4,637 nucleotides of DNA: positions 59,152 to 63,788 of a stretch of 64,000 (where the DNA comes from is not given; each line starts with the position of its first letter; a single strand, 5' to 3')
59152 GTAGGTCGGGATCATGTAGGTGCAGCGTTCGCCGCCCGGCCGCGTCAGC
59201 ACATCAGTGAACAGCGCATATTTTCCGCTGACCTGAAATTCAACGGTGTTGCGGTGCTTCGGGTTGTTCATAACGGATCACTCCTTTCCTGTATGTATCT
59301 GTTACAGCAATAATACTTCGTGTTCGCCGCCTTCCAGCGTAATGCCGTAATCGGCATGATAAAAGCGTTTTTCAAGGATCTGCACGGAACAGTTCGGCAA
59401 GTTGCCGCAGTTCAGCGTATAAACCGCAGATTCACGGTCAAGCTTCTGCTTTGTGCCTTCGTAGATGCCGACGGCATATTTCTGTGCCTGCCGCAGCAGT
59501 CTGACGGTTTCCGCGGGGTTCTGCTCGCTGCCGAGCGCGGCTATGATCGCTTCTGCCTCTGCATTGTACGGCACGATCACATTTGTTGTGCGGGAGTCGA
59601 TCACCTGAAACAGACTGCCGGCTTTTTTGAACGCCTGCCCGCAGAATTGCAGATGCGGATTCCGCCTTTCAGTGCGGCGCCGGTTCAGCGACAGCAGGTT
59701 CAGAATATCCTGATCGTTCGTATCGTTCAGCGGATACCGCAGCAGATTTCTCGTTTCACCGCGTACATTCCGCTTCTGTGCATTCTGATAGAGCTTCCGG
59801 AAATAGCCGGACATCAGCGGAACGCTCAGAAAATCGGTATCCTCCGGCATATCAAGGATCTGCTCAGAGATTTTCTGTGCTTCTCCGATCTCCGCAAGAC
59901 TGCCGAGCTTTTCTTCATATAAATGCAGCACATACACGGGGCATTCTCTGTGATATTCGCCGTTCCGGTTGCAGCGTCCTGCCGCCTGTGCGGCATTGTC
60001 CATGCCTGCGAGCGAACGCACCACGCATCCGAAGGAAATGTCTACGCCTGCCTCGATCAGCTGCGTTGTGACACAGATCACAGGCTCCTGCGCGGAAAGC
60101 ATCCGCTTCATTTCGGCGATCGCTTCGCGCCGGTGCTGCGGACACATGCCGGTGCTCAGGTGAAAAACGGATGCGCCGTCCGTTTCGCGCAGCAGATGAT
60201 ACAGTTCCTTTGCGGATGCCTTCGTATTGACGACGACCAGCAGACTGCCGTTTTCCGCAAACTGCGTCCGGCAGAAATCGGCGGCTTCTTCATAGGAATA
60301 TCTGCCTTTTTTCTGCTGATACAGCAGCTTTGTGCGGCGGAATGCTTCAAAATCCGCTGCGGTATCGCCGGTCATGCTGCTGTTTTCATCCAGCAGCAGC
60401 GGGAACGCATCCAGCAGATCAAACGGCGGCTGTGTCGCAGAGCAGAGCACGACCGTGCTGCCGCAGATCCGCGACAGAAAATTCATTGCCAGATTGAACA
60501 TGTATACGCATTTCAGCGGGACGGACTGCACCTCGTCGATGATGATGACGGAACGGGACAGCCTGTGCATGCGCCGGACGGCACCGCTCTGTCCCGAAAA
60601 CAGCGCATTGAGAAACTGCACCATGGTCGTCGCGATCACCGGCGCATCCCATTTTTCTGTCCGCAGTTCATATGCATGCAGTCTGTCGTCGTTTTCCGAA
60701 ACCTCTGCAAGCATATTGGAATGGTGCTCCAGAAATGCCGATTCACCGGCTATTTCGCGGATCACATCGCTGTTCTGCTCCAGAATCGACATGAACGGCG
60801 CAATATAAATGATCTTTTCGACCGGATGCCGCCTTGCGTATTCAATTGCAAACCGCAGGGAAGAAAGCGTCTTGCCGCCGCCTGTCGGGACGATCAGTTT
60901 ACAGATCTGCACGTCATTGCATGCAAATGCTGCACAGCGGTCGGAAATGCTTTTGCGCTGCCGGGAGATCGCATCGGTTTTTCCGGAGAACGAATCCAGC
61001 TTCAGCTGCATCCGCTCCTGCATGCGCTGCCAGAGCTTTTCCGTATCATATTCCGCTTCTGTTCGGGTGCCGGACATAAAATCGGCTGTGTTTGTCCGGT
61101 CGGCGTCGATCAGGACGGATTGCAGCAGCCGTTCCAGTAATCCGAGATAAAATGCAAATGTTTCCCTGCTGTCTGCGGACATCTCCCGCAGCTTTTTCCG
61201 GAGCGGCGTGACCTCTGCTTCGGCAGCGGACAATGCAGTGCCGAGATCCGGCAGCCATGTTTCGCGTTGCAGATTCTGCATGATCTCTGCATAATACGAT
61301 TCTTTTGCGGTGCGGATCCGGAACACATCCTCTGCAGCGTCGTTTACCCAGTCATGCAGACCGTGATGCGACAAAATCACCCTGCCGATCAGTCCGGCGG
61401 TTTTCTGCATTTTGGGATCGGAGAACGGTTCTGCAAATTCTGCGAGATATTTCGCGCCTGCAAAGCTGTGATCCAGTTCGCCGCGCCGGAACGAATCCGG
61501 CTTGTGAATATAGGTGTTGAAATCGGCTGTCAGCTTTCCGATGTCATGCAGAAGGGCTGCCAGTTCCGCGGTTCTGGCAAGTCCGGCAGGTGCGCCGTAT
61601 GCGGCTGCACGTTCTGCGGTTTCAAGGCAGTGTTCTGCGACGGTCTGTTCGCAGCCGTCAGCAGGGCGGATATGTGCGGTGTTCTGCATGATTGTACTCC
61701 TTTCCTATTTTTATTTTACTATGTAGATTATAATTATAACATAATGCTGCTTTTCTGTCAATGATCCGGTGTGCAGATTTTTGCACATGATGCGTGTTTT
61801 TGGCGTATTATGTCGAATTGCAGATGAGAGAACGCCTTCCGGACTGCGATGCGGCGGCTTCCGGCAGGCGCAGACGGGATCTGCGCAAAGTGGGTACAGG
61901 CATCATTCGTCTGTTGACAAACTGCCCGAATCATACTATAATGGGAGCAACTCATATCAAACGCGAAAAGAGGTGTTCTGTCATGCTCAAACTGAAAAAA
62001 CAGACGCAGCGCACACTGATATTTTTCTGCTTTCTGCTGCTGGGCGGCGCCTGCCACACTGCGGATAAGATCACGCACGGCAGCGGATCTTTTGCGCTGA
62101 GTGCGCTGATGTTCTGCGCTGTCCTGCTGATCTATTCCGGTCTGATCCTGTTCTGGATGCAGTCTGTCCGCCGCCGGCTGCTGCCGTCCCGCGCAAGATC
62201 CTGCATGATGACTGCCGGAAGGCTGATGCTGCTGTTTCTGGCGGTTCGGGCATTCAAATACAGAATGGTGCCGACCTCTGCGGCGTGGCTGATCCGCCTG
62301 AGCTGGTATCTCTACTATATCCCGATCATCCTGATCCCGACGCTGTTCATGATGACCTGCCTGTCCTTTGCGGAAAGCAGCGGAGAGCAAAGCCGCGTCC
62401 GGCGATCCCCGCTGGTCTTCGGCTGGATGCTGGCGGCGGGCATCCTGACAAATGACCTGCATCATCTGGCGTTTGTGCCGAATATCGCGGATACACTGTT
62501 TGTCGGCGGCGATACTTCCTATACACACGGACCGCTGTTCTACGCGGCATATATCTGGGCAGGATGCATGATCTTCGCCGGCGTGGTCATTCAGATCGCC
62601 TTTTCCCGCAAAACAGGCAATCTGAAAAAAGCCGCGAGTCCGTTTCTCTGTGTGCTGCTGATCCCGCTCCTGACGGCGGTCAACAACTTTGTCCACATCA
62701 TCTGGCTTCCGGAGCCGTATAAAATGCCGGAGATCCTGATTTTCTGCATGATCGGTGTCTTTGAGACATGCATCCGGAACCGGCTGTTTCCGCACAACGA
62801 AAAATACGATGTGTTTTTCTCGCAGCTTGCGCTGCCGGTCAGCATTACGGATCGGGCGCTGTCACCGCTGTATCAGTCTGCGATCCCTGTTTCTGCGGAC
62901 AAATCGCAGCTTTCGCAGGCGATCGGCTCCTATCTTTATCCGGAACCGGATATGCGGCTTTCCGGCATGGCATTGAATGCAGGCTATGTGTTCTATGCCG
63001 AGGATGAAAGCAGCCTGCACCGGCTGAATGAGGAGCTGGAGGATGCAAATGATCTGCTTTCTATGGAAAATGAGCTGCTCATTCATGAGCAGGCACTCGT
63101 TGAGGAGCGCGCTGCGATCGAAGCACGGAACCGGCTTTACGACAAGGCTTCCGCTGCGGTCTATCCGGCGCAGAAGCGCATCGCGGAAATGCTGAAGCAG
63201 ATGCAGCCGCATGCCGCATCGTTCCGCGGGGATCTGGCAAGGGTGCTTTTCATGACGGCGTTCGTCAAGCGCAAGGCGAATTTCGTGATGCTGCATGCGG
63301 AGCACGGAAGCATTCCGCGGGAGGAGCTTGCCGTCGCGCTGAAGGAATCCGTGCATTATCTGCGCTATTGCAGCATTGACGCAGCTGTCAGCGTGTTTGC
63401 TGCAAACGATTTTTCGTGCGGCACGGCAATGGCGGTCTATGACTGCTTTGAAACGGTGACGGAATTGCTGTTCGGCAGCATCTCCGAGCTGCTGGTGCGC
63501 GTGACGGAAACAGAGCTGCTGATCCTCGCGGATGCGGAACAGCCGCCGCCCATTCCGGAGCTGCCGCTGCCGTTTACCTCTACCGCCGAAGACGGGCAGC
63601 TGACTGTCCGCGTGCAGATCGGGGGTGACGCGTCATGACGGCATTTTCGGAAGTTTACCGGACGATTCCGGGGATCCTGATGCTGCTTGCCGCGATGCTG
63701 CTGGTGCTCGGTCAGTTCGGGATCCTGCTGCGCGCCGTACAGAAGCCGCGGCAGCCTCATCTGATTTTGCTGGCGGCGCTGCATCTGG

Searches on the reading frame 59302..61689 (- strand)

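Call 68: search_protein_families(library=pfam, max_evalue=0.00001, proteins=[window:59302-61689:-])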
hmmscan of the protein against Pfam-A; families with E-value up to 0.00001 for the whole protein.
window:59302-61689:- (795 aa): 7 families
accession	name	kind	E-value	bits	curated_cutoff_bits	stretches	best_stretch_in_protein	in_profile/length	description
PF22590.2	Cas3-like_C_2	-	1.1e-16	61.5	27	1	480-577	2-105/106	CRISPR-associated nuclease/helicase Cas3, C-terminal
PF01966.28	HD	-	5.8e-11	43.2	22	1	17-114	1-91/116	HD domain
PF00271.37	Helicase_C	-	3.9e-09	37.2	23.5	1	477-577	12-110/110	Helicase conserved C-terminal domain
PF00270.35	DEAD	-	8.4e-09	35.8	26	1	266-421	20-161/167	DEAD/DEAH box helicase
PF04851.21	ResIII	-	1.3e-07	32.1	22.5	1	244-387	8-134/164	Type III restriction enzyme, res subunit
PF18019.7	Cas3_HD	-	2.8e-06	27.9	23.1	1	25-148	42-155/207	Cas3, HD domain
PF02562.22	PhoH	-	5.6e-06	26.4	27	0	256-302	15-61/205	PhoH-like protein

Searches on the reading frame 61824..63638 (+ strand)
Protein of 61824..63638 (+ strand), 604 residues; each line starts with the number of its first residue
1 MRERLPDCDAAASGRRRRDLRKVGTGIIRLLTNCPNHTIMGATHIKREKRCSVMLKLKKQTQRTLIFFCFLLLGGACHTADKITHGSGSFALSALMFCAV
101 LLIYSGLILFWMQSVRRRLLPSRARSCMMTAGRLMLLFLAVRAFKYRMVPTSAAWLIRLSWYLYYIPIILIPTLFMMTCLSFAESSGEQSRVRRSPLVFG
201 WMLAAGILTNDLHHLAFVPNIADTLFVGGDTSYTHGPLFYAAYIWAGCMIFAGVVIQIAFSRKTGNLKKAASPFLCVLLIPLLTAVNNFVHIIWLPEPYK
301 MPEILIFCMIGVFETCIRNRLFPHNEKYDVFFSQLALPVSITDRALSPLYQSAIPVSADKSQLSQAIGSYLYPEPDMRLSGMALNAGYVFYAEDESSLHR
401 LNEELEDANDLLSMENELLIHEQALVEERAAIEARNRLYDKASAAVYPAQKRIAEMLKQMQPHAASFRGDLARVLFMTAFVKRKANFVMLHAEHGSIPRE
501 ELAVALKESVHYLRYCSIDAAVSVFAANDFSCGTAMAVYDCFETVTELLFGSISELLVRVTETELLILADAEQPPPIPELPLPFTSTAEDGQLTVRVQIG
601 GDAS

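Call 68: search_protein_families(library=pfam, max_evalue=0.00001, proteins=[window:61824-63638:+])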
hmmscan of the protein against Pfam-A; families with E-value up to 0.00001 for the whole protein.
window:61824-63638:+ (604 aa): 1 family
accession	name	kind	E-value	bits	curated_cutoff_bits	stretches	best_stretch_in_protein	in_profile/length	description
PF16927.11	HisKA_7TM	-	1.2e-10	42.1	28.6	1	96-310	3-206/224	N-terminal 7TM region of histidine kinase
